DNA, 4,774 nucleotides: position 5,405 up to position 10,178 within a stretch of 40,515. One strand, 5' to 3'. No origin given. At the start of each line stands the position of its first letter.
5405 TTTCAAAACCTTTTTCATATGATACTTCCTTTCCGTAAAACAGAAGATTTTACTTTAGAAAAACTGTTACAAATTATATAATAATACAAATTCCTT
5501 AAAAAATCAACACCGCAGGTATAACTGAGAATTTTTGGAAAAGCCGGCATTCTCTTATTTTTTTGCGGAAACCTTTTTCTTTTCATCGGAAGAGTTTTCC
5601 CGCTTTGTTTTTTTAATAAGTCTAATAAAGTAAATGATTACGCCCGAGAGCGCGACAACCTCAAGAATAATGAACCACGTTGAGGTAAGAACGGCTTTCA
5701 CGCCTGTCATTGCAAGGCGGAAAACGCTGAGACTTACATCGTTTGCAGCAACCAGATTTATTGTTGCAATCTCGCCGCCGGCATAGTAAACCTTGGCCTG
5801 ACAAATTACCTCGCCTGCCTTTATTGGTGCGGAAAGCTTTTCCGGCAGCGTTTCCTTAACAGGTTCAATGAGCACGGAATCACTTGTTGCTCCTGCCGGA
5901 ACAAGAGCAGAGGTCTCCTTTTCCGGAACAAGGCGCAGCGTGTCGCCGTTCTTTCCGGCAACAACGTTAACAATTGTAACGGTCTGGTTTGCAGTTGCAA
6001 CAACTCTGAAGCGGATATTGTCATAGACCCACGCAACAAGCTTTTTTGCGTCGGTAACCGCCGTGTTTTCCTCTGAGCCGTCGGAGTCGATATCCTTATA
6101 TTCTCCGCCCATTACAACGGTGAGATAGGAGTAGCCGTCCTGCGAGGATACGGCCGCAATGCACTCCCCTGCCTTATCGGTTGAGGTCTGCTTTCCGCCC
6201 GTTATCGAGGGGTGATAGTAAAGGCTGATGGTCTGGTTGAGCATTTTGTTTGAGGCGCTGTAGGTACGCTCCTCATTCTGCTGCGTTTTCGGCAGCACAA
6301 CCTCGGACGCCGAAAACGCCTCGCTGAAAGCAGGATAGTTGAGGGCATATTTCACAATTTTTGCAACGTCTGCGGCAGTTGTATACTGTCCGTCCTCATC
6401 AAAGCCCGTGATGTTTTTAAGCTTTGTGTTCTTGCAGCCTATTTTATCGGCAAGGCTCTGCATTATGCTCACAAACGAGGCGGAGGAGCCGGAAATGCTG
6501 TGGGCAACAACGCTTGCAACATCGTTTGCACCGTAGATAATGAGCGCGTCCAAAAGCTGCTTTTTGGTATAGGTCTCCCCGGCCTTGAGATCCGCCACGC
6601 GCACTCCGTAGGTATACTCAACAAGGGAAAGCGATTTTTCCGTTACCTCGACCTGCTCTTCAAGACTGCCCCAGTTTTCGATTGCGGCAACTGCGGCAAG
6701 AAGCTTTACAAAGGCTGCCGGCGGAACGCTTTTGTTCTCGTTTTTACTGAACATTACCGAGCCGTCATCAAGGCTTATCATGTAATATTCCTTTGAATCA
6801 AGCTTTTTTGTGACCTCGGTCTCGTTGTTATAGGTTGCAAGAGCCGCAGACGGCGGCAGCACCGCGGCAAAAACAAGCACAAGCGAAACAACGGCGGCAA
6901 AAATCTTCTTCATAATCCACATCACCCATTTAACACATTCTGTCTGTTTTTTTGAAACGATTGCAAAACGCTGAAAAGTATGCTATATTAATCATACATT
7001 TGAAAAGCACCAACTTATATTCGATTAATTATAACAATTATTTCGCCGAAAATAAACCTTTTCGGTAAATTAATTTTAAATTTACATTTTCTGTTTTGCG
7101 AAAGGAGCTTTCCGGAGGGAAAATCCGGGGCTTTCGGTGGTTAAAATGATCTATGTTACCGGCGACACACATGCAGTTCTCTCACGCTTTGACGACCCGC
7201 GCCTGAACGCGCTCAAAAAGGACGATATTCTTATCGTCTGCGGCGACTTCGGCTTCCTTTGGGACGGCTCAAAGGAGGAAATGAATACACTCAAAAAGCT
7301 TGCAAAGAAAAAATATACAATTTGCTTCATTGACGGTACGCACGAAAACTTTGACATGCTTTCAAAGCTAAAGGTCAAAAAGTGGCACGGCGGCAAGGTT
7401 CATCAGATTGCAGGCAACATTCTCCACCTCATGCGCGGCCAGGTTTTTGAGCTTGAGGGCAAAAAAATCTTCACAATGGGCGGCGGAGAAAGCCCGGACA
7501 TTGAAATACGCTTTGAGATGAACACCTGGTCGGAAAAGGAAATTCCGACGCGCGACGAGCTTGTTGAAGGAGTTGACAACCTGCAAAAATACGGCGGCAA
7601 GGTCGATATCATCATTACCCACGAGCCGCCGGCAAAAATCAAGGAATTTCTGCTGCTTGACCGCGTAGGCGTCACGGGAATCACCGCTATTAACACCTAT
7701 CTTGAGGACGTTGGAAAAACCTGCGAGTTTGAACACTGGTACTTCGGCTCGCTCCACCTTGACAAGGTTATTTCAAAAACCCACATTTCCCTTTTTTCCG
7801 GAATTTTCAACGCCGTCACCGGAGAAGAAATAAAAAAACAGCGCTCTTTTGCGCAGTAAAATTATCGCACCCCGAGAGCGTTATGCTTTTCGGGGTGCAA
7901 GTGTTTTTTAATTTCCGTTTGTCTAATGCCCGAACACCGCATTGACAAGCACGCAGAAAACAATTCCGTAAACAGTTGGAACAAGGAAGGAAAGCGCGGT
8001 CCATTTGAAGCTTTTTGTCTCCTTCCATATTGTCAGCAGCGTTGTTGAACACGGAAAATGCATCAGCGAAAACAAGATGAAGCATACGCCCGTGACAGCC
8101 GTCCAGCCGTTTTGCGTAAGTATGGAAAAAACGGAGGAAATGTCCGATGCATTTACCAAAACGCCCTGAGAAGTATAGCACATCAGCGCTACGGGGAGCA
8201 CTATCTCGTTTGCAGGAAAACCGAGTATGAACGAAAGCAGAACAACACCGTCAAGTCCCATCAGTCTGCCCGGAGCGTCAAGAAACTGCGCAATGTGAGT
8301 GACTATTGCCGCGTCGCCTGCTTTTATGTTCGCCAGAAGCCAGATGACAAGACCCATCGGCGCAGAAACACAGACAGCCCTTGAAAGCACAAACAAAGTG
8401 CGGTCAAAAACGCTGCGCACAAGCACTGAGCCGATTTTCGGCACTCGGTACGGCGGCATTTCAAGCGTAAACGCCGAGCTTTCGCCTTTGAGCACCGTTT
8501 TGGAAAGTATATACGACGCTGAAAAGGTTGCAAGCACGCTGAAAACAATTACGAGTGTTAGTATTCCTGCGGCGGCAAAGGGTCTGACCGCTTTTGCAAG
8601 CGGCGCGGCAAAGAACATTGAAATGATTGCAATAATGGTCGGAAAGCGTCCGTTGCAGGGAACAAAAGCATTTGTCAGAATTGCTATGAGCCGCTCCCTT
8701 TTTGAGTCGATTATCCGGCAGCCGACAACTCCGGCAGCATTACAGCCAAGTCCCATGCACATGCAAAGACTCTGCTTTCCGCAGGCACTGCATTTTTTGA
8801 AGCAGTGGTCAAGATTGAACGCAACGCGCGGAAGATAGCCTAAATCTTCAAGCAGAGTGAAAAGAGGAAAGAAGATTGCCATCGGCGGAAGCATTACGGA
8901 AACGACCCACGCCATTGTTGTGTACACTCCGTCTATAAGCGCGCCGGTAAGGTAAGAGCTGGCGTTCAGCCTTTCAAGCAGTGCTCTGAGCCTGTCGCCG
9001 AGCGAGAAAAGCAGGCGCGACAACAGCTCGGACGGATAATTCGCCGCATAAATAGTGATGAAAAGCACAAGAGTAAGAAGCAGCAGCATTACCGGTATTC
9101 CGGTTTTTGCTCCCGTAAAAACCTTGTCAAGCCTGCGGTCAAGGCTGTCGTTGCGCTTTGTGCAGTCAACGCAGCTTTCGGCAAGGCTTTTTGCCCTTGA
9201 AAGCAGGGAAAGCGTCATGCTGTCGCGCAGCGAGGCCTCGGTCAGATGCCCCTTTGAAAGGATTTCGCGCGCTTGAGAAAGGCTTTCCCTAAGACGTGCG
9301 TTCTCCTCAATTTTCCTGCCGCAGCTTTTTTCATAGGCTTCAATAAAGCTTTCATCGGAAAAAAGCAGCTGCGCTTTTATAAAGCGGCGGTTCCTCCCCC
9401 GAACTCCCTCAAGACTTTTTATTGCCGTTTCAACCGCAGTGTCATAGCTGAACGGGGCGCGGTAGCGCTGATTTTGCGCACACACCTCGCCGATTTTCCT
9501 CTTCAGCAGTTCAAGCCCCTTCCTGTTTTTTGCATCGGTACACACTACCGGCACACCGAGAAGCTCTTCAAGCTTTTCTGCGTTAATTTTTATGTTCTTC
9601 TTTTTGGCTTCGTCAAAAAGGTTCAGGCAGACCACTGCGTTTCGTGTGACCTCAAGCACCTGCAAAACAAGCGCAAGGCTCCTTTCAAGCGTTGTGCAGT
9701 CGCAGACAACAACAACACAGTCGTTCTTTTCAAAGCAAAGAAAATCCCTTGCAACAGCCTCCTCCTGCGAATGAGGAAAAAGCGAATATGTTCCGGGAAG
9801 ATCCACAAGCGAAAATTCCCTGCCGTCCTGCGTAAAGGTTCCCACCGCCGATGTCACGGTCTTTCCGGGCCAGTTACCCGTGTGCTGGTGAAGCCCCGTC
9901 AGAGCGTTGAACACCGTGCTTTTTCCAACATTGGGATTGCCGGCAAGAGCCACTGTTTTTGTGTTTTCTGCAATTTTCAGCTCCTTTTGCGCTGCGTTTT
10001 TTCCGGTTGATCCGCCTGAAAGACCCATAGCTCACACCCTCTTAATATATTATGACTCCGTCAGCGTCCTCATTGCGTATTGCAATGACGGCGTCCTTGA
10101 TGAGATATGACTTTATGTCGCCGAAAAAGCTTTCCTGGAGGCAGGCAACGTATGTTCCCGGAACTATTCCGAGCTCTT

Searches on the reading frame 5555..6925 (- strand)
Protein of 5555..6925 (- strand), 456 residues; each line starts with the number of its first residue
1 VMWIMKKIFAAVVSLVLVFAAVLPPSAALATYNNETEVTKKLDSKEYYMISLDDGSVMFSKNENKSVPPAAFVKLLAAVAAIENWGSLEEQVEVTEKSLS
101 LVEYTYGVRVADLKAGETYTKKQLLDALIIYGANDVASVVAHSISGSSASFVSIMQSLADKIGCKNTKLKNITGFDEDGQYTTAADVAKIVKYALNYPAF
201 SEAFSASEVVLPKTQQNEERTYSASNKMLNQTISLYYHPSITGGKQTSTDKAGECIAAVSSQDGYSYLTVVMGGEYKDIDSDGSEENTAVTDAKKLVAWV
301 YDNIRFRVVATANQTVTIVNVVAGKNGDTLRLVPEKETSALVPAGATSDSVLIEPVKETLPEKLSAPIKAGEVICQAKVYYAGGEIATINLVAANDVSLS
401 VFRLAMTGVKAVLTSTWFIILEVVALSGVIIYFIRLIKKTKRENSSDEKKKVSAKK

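Call 76: search_protein_families(library=pfam, proteins=[window:5555-6925:-], max_evalue=0.00001)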
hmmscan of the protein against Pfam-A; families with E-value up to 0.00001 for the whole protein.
window:5555-6925:- (456 aa): 3 families
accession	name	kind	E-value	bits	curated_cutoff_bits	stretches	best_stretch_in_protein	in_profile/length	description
PF00768.25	Peptidase_S11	-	7.9e-33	114.3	27.6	1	38-274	6-237/239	D-alanyl-D-alanine carboxypeptidase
PF07943.18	PBP5_C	-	5.4e-09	36.5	21.2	1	310-397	7-89/91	Penicillin-binding protein 5, C-terminal domain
PF13354.11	Beta-lactamase2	-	2e-06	27.7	22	1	47-191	2-143/214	Beta-lactamase enzyme family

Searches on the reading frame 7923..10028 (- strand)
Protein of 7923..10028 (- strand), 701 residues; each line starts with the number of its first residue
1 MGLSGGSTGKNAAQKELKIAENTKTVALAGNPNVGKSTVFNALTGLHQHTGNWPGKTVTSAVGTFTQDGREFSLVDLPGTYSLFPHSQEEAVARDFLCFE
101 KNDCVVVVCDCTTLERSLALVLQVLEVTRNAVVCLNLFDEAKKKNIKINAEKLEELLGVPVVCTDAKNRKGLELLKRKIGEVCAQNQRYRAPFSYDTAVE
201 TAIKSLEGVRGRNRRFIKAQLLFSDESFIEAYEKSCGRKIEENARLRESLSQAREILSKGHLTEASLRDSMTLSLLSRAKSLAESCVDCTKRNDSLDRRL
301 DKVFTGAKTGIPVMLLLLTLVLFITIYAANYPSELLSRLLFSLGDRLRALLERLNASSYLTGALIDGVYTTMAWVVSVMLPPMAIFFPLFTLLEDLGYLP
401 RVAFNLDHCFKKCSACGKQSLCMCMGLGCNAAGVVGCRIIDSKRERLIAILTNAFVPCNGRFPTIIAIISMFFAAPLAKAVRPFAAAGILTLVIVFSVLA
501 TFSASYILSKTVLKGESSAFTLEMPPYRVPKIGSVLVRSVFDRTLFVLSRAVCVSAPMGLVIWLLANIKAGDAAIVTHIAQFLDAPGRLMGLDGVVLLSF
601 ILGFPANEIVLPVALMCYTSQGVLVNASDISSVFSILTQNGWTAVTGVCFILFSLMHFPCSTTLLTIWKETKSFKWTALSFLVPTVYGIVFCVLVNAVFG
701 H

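Call 76: search_protein_families(library=pfam, proteins=[window:7923-10028:-], max_evalue=0.00001)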
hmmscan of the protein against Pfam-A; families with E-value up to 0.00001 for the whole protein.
window:7923-10028:- (701 aa): 4 families
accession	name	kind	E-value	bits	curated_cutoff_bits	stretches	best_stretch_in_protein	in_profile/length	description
PF02421.24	FeoB_N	-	5.7e-59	198.5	27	1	25-179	2-156/156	Ferrous iron transport protein B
PF07670.19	Gate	-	1.3e-22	80.6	29.6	2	377-470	2-102/104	Nucleoside recognition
PF01926.29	MMR_HSR1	-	1.7e-20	73.7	21.9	1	25-133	1-109/113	50S ribosome-binding GTPase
PF07664.17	FeoB_C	-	5.1e-15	55.4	26.6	1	491-540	2-52/54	Ferrous iron transport protein B C terminus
